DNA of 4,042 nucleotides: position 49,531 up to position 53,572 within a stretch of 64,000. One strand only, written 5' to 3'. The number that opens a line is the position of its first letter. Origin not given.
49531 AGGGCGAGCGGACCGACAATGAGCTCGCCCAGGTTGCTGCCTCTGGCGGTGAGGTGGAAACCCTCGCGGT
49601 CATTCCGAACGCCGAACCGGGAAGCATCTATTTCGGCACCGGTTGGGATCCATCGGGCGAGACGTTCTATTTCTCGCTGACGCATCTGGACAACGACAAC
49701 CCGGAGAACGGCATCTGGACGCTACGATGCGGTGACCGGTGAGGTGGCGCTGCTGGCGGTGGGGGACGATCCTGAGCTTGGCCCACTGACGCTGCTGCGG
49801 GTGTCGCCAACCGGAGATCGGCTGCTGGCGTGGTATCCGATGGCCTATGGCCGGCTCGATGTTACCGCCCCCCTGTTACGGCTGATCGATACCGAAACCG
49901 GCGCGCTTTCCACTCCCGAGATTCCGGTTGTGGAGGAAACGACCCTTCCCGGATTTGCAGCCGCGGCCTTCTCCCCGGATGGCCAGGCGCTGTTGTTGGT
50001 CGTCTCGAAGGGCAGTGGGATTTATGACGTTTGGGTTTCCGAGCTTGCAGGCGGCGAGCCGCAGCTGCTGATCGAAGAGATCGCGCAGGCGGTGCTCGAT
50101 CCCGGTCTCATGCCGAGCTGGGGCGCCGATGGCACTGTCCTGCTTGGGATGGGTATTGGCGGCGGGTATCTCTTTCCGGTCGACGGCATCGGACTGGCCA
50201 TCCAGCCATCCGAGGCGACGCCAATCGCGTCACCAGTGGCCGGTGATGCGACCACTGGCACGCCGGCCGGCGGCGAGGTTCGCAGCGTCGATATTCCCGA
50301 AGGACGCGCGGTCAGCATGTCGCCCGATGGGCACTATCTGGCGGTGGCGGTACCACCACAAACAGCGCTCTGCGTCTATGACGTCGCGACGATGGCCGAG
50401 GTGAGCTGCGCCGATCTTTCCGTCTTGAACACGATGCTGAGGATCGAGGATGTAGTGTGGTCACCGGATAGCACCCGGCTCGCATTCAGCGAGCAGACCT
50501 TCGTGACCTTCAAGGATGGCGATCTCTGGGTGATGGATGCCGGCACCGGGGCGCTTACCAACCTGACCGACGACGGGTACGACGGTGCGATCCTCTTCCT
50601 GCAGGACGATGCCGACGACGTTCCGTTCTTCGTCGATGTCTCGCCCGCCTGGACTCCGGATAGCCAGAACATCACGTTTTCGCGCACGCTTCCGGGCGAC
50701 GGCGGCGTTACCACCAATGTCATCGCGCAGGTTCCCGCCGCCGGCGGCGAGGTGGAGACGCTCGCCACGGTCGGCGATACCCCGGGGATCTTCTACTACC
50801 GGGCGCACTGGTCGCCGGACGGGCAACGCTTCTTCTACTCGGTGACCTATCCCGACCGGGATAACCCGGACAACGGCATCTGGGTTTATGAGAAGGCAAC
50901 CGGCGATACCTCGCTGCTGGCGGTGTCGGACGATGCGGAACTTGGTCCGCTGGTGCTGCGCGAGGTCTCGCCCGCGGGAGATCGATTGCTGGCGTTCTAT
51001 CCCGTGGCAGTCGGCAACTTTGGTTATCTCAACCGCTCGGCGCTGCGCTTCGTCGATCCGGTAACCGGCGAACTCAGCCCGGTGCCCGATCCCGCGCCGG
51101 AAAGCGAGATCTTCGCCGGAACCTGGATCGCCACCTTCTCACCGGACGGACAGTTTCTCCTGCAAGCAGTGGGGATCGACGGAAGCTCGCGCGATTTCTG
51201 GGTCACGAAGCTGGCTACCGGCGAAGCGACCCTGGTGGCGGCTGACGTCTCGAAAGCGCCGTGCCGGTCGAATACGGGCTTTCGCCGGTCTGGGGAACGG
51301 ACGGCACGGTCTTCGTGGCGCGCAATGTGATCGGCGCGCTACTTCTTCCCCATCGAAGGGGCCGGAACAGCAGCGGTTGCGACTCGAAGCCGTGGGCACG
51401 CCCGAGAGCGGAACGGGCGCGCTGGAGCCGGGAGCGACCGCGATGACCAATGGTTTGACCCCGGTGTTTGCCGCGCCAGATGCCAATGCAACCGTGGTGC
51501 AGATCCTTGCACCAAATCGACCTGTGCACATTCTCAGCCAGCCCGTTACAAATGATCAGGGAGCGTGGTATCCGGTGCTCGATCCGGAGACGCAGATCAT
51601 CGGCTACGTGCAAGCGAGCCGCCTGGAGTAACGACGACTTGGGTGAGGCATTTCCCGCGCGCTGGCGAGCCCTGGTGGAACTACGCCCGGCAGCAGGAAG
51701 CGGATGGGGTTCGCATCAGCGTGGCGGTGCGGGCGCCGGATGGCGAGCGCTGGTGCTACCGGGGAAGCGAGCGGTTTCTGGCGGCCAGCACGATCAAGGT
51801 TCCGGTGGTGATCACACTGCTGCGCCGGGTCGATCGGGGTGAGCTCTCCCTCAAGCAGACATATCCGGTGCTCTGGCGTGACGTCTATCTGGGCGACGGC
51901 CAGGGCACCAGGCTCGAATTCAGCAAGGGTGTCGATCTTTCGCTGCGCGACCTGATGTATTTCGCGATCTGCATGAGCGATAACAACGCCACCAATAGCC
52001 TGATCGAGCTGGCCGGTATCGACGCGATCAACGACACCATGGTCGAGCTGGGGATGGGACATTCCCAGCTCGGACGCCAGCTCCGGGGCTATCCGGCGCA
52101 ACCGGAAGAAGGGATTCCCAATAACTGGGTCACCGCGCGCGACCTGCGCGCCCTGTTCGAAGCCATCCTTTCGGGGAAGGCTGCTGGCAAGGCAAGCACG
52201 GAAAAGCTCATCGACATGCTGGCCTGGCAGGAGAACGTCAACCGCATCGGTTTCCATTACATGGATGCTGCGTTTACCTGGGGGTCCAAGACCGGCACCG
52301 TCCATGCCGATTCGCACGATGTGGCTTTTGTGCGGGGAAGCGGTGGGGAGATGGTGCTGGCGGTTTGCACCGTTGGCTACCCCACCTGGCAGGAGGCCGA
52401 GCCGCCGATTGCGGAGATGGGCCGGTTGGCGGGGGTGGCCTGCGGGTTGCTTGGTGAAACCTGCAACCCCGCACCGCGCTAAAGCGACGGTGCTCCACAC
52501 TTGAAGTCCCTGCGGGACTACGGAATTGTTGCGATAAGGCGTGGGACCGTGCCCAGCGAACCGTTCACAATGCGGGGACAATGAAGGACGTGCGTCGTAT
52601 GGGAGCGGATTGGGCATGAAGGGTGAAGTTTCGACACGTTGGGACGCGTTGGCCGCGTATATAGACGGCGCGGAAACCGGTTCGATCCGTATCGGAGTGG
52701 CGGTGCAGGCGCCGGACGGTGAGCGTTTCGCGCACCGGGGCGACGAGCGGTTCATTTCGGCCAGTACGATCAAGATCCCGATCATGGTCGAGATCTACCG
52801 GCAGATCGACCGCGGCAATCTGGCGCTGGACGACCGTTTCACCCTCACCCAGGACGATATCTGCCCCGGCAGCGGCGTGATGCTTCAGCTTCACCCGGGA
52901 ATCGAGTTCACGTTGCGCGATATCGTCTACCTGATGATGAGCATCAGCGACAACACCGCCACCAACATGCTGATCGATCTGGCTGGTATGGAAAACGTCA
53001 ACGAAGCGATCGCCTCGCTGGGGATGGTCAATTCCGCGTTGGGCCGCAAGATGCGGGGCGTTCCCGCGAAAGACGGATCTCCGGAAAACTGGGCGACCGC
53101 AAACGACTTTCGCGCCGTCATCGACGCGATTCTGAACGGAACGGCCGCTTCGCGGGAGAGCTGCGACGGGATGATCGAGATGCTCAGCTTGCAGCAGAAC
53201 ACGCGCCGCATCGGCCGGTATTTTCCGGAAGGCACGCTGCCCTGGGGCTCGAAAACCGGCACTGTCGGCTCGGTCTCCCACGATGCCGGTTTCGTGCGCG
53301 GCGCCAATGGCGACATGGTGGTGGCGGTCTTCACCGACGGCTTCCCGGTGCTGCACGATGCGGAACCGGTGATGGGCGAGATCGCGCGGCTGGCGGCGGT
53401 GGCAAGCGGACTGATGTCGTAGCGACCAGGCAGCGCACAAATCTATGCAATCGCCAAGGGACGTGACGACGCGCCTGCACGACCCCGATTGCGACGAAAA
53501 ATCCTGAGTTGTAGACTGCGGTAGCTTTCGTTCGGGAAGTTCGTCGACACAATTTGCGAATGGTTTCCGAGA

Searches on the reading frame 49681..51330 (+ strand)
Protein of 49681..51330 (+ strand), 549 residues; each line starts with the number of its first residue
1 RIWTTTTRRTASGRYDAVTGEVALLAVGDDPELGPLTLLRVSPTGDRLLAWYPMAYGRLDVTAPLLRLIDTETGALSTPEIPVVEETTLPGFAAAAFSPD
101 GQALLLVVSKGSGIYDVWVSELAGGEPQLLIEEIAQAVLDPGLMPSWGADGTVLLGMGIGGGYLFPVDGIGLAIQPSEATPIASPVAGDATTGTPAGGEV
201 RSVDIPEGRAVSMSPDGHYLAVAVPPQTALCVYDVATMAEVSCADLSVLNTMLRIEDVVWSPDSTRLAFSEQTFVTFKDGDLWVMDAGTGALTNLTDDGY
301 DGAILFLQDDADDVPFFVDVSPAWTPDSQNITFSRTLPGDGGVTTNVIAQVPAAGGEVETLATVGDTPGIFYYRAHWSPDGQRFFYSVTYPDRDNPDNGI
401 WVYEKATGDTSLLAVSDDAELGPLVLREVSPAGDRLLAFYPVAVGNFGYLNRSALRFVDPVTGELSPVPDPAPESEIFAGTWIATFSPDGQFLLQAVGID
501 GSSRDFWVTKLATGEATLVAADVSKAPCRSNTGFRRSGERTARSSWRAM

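Call 14: search_protein_families(library=pfam, proteins=[window:49681-51330:+], max_evalue=0.001)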
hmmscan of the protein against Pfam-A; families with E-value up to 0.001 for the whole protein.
window:49681-51330:+ (549 aa): 5 families
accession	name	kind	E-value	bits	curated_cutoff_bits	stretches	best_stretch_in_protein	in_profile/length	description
PF07676.18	PD40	-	1.2e-12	47.9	20.9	0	321-341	13-32/38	WD40-like Beta Propeller Repeat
PF25460.1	Beta-prop_Aladin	-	4e-05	23.4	171.1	0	211-269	116-170/340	Aladin seven-bladed propeller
PF24817.1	WD40_WDHD1_1st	-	9.8e-05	22.1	109.9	1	210-271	227-284/291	WDHD1 first WD40 domain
PF00930.27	DPPIV_N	-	0.0002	20.6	22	0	230-305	25-87/354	Dipeptidyl peptidase IV (DPP IV) N-terminal region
PF25174.1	Beta-prop_THOC3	-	0.00031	20.3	305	0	209-269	217-271/272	THOC3 beta-propeller domain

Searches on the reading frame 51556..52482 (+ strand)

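Call 14: search_protein_families(library=pfam, proteins=[window:51556-52482:+], max_evalue=0.001)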
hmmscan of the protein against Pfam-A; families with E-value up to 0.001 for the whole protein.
window:51556-52482:+ (308 aa): 2 families
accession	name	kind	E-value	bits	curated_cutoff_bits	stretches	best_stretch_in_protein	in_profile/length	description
PF13354.11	Beta-lactamase2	-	6.4e-45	153.6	22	1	58-272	4-214/214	Beta-lactamase enzyme family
PF00144.29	Beta-lactamase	-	0.00041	20.1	27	0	67-141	43-107/329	Beta-lactamase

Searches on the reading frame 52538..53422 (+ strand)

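Call 14: search_protein_families(library=pfam, proteins=[window:52538-53422:+], max_evalue=0.001)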
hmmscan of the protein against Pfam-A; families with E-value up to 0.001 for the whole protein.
window:52538-53422:+ (294 aa): 1 family
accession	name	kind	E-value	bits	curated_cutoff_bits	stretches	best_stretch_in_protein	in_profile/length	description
PF13354.11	Beta-lactamase2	-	1.8e-61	207.6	22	1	59-266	7-214/214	Beta-lactamase enzyme family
